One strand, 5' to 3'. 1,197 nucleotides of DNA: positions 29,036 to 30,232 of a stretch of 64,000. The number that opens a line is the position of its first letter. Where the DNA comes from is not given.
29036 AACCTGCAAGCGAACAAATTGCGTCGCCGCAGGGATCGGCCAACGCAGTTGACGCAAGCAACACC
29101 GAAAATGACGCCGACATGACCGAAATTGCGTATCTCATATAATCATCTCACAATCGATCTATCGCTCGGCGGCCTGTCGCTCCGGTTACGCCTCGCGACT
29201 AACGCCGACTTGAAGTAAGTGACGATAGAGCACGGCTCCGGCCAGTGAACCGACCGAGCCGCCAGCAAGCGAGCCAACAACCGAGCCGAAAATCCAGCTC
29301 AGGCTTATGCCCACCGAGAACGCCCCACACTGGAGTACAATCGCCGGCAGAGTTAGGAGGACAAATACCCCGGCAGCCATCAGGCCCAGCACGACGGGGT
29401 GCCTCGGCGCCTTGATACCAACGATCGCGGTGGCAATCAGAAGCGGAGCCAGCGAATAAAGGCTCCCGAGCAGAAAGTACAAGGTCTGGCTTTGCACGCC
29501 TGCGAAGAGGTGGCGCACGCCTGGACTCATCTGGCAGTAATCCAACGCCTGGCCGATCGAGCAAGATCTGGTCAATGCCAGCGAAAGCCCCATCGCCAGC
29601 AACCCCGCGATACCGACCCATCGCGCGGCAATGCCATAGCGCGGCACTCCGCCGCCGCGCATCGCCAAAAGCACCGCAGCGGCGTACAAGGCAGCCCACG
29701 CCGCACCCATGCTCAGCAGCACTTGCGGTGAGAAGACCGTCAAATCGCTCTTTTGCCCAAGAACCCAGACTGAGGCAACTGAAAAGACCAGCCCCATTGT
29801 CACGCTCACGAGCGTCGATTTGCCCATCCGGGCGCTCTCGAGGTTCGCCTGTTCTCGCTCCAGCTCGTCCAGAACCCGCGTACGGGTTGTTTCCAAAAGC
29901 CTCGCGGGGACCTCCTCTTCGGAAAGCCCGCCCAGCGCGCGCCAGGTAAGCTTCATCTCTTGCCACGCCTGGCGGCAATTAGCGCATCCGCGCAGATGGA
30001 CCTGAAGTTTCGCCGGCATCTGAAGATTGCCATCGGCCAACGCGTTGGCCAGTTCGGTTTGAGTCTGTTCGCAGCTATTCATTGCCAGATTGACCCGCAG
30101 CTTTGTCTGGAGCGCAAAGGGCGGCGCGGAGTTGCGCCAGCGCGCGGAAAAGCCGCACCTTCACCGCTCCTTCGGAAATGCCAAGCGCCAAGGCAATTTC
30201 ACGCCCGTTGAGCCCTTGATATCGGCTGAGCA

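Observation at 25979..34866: Atypical mercury-resistance island: duplicated core merA, three merT variants, merP paralogs, merB-like, no merR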

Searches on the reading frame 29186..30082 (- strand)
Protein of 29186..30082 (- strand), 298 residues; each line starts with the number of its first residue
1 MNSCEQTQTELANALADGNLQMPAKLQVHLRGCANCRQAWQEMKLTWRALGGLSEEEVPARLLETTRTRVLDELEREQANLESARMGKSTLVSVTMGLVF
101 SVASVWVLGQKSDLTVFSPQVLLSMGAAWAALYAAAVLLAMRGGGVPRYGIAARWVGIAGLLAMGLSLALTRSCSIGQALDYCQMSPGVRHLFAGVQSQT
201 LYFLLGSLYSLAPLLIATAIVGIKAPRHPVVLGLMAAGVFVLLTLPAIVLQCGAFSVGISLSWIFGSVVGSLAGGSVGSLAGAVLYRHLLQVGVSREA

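Call 3: search_protein_families(library=pfam, proteins=[window:29186-30082:-], max_evalue=0.01)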
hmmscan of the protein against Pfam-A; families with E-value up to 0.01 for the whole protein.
window:29186-30082:- (298 aa): 0 families

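Call 4: search_protein_families(library=ncbifam, proteins=[window:29186-30082:-], max_evalue=0.01)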
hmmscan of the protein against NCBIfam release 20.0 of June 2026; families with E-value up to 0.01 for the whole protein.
window:29186-30082:- (298 aa): 1 family
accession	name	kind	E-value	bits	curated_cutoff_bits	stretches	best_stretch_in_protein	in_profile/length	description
NF052368.1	antisigmaE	subfamily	0.0017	18.1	50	1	1-44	1-45/48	anti-sigma factor family protein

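Call 59: find_homologous_proteins(query=window:29186-30082:-)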
Query window:29186-30082:- (298 aa): 21 proteins with E <= 0.001 among 8000 candidates.
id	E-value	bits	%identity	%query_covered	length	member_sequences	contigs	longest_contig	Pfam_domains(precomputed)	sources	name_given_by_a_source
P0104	5.2e-185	631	100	100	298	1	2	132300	-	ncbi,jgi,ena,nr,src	ncbi:MAG TPA: hypothetical protein VKV28_15015 [Candidatus Binataceae bacterium]|nr:hypothetical pro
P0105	6.9e-161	552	88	98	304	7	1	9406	-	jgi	jgi:hypothetical protein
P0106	2.6e-158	544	87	98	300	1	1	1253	-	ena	-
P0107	4.4e-157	540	87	98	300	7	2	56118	-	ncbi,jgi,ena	-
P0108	4.7e-154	530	82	100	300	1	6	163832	-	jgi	jgi:hypothetical protein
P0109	1.4e-153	528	82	100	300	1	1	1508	-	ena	-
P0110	2.4e-149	514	82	98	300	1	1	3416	-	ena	-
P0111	1.3e-145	502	81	98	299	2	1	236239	-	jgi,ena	jgi:hypothetical protein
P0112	2.5e-142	491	77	98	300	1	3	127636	-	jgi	jgi:hypothetical protein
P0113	2.0e-133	462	75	98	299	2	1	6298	-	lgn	-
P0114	7.8e-133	460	81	89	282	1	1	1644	-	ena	-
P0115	8.0e-133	460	75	97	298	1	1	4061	-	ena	-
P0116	5.1e-124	431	83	84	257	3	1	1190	-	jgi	-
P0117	9.2e-110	385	63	97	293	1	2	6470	-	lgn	-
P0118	7.6e-101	355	60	95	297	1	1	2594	-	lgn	-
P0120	8.7e-89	316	52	99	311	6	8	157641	-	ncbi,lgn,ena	-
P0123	1.6e-37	148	36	95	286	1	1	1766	PF13490.12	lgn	-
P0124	7.7e-37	145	38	89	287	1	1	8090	PF13490.12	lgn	-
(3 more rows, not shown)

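Call 60: find_encoding_contigs(protein=P0120, flank=8000, max_places=2)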
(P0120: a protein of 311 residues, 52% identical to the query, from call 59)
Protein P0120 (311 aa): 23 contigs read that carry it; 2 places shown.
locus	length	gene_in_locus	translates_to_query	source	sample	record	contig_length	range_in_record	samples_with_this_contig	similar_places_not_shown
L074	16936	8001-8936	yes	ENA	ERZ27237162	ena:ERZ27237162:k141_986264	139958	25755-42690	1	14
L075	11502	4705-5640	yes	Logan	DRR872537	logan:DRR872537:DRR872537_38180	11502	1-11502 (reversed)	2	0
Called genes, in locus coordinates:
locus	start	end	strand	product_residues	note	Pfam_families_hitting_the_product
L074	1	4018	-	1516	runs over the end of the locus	PF00310:GATase_2, PF04898:Glu_syn_central, PF01645:Glu_synthase, PF01493:GXGXG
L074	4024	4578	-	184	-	PF01047:MarR, PF13404:HTH_AsnC-type, PF13412:HTH_24, PF01037:AsnC_trans_reg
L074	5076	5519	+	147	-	PF21291:CYNS_N, PF02560:Cyanate_lyase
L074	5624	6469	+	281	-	-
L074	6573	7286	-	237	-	PF00403:HMA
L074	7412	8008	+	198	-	PF04542:Sigma70_r2, PF08281:Sigma70_r4_2, PF04545:Sigma70_r4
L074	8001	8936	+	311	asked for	-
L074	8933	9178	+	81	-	-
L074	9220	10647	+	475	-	PF07992:Pyr_redox_2, PF12831:FAD_oxidored (weak), PF00070:Pyr_redox, PF02852:Pyr_redox_dim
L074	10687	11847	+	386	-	-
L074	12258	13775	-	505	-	PF01676:Metalloenzyme, PF06415:iPGM_N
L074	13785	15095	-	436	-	PF03952:Enolase_N, PF00113:Enolase_C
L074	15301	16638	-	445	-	PF05195:AMP_N, PF00557:Peptidase_M24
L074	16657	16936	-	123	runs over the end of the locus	-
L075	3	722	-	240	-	?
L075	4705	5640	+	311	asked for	-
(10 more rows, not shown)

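Call 61: find_encoding_contigs(protein=P0124, flank=8000, max_places=2)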
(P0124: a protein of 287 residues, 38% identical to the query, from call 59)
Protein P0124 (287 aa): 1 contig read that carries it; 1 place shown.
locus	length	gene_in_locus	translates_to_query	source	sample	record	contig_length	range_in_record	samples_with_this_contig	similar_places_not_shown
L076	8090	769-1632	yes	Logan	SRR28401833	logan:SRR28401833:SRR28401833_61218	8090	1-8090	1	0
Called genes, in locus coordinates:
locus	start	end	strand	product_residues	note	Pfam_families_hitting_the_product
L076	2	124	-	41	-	?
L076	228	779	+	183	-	PF04542:Sigma70_r2, PF08281:Sigma70_r4_2, PF04545:Sigma70_r4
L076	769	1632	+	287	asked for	PF13490:zf-HC2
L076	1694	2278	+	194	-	PF00403:HMA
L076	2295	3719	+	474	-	PF07992:Pyr_redox_2, PF12831:FAD_oxidored (faint), PF13738:Pyr_redox_3 (weak), PF00070:Pyr_redox, PF02852:Pyr_redox_dim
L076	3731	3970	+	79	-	-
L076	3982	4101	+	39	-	-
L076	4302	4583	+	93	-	PF21344:Zn_ribbon_LysW (faint)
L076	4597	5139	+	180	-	-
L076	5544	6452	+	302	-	PF01734:Patatin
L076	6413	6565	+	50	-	-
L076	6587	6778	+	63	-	PF00403:HMA (weak)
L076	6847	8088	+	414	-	?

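Call 62: find_encoding_contigs(protein=P0117, flank=8000, max_places=2)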
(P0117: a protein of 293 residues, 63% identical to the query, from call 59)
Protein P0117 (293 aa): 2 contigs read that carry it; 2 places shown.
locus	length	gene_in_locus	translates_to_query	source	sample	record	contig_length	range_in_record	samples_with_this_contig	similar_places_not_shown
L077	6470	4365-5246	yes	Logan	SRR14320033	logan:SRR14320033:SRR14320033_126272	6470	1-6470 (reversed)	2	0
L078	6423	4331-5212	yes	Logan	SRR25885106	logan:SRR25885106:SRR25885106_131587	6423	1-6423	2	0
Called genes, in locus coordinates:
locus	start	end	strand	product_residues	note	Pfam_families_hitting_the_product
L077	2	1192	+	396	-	?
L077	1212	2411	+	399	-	PF00657:Lipase_GDSL (faint), PF13472:Lipase_GDSL_2 (faint)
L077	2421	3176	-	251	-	PF05138:PaaA_PaaC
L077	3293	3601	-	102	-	PF00403:HMA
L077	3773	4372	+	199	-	PF04542:Sigma70_r2, PF08281:Sigma70_r4_2, PF04545:Sigma70_r4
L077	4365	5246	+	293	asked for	-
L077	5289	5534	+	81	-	-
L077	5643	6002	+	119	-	PF03203:MerC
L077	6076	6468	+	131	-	?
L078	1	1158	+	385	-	?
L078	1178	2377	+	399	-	PF00657:Lipase_GDSL (faint), PF13472:Lipase_GDSL_2 (faint)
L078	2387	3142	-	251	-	PF05138:PaaA_PaaC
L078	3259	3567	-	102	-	PF00403:HMA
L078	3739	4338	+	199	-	PF04542:Sigma70_r2, PF08281:Sigma70_r4_2, PF04545:Sigma70_r4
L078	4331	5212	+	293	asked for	-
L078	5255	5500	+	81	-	-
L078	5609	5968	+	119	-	PF03203:MerC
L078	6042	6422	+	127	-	?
